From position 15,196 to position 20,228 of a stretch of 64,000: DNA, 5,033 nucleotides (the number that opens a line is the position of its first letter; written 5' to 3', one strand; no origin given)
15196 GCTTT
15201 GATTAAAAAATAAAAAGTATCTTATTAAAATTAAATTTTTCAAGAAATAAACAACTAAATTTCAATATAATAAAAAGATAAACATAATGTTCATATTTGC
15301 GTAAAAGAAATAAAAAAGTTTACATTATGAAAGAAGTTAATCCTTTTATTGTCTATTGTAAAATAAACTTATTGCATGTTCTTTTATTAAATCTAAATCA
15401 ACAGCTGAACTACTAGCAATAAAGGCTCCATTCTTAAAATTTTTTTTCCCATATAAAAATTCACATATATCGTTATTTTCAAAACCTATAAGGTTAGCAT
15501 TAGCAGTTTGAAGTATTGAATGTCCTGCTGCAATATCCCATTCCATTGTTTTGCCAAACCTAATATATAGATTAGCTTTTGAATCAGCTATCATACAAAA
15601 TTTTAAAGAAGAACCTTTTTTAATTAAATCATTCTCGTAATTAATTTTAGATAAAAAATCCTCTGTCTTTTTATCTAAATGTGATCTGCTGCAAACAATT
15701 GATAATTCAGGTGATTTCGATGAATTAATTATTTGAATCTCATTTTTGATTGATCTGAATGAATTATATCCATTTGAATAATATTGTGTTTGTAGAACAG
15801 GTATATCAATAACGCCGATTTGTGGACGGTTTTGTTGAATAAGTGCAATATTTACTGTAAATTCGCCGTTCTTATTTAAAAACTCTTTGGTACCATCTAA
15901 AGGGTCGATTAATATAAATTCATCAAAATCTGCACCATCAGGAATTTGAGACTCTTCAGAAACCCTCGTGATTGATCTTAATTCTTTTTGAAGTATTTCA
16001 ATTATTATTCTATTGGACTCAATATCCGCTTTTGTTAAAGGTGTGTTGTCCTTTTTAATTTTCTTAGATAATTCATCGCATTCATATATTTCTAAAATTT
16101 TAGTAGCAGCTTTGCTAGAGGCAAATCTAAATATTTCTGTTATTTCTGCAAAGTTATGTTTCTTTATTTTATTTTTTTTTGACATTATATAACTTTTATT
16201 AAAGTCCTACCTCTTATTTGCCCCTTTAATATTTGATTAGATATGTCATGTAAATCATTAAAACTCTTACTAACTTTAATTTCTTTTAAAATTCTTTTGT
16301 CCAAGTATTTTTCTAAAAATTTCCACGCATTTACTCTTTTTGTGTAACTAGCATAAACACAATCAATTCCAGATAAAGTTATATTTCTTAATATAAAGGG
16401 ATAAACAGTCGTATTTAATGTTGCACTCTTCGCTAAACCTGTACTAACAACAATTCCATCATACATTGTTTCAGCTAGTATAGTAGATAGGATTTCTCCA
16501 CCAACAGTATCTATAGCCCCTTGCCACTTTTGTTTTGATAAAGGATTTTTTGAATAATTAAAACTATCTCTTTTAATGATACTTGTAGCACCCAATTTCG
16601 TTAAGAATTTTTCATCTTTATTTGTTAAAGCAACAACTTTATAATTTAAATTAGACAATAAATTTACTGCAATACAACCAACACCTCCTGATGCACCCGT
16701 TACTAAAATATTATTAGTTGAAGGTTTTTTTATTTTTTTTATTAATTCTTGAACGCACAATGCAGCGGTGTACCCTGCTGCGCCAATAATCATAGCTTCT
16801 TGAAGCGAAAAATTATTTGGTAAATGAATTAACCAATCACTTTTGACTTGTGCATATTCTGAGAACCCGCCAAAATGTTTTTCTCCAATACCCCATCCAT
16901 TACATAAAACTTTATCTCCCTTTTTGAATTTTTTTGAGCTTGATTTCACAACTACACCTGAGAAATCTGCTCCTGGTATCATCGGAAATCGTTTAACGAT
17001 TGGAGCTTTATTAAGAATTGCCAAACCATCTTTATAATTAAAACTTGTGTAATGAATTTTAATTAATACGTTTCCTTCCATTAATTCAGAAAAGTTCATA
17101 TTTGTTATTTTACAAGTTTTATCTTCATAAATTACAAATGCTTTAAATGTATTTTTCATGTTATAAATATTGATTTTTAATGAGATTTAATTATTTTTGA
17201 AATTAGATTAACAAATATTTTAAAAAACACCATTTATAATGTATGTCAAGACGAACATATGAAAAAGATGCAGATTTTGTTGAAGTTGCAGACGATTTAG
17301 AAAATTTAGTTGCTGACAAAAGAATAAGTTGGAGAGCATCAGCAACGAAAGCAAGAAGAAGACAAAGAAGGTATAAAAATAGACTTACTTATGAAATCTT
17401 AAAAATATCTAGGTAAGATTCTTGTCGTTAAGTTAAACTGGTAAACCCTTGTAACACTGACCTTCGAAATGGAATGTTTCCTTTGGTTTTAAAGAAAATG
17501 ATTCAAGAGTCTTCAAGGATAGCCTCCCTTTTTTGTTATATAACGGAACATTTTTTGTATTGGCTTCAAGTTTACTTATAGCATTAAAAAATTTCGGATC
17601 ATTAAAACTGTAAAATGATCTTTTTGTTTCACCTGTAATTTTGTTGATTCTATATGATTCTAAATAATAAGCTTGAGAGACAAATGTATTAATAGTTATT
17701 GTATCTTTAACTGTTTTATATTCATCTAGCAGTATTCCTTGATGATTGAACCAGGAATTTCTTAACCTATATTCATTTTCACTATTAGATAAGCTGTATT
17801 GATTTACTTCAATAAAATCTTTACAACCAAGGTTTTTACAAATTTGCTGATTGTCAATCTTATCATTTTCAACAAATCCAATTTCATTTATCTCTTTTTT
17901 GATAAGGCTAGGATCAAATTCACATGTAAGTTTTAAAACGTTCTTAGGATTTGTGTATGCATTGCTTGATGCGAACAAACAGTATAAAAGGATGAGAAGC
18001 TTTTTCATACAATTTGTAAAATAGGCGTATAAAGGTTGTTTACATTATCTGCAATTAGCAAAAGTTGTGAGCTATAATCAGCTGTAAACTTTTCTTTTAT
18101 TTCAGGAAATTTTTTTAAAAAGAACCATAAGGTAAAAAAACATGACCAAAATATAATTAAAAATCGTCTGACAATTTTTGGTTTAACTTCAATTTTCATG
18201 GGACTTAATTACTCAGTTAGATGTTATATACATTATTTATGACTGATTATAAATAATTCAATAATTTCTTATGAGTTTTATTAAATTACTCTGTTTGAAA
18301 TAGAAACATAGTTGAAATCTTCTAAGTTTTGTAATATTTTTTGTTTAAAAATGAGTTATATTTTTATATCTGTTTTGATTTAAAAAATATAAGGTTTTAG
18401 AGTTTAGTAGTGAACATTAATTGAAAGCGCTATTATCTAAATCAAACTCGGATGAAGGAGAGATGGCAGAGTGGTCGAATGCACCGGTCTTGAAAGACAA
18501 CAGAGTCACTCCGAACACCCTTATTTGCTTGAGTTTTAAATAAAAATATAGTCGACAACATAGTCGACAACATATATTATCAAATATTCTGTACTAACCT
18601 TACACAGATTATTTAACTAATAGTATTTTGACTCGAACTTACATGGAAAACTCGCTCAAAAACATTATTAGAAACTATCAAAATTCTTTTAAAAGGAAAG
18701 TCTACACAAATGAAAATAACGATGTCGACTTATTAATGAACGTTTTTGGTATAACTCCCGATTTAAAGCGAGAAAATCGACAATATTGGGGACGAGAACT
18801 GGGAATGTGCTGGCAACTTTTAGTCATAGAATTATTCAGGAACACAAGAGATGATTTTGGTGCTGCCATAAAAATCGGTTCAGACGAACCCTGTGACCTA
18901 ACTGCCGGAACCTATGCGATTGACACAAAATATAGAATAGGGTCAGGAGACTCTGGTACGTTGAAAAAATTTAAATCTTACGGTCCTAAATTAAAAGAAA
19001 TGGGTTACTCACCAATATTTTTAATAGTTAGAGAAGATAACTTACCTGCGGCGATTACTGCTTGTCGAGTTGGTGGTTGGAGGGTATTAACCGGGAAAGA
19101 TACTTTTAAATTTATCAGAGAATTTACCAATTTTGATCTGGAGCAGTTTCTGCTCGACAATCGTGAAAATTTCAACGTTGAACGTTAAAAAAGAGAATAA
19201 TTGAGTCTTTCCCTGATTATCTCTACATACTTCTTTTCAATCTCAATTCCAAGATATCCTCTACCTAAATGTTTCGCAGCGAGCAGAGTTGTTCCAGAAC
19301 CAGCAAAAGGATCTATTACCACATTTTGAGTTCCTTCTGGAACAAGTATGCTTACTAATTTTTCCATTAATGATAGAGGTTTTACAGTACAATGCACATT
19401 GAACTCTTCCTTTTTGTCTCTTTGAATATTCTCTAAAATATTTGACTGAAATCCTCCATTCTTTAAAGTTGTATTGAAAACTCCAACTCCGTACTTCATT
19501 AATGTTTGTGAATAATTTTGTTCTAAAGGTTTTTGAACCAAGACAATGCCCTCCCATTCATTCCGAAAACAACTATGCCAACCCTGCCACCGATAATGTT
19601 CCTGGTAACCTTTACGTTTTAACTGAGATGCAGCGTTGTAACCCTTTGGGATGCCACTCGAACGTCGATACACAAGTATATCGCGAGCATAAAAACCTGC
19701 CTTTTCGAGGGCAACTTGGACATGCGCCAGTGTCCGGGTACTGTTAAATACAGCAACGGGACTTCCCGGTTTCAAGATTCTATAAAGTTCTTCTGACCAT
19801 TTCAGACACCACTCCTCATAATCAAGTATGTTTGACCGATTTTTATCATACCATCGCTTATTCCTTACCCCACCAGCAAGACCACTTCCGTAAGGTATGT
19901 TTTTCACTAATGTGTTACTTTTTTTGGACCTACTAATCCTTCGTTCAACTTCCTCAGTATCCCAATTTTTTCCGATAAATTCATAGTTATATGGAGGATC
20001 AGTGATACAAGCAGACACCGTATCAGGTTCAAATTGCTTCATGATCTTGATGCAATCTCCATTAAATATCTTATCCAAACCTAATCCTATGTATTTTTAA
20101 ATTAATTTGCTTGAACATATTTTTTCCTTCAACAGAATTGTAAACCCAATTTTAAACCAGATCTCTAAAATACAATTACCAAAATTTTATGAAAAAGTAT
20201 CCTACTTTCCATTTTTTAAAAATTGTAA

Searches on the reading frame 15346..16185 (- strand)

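Call 17: search_protein_families(library=pfam, proteins=[window:15346-16185:-], max_evalue=0.00001)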
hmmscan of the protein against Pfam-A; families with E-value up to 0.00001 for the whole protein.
window:15346-16185:- (279 aa): 1 family
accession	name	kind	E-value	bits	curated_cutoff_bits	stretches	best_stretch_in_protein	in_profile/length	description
PF00459.30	Inositol_P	-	1e-37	130.6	27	1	15-250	5-250/271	Inositol monophosphatase family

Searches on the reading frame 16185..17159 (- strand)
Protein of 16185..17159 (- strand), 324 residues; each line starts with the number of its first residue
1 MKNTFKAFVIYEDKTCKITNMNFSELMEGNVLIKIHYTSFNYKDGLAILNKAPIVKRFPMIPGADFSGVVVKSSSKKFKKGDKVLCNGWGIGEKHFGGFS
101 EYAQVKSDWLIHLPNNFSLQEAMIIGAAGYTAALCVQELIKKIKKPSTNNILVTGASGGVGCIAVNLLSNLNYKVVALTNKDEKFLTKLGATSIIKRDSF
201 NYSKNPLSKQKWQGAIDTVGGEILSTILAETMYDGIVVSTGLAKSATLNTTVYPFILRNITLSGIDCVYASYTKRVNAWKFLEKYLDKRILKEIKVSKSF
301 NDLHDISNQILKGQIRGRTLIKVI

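Call 17: search_protein_families(library=pfam, proteins=[window:16185-17159:-], max_evalue=0.00001)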
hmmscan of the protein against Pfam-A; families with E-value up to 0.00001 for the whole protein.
window:16185-17159:- (324 aa): 2 families
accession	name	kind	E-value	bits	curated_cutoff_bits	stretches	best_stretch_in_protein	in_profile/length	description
PF08240.17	ADH_N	-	2.2e-15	57.2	23.5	1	28-114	2-103/104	Alcohol dehydrogenase GroES-like domain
PF00107.32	ADH_zinc_N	-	4.9e-11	43.1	31.8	1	159-269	1-116/129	Zinc-binding dehydrogenase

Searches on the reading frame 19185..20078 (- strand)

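Call 17: search_protein_families(library=pfam, proteins=[window:19185-20078:-], max_evalue=0.00001)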
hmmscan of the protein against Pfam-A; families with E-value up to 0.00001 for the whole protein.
window:19185-20078:- (297 aa): 1 family
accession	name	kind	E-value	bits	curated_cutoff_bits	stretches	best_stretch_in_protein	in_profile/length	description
PF01555.25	N6_N4_Mtase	-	2.9e-35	122.7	26.7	1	21-289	1-220/221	DNA methylase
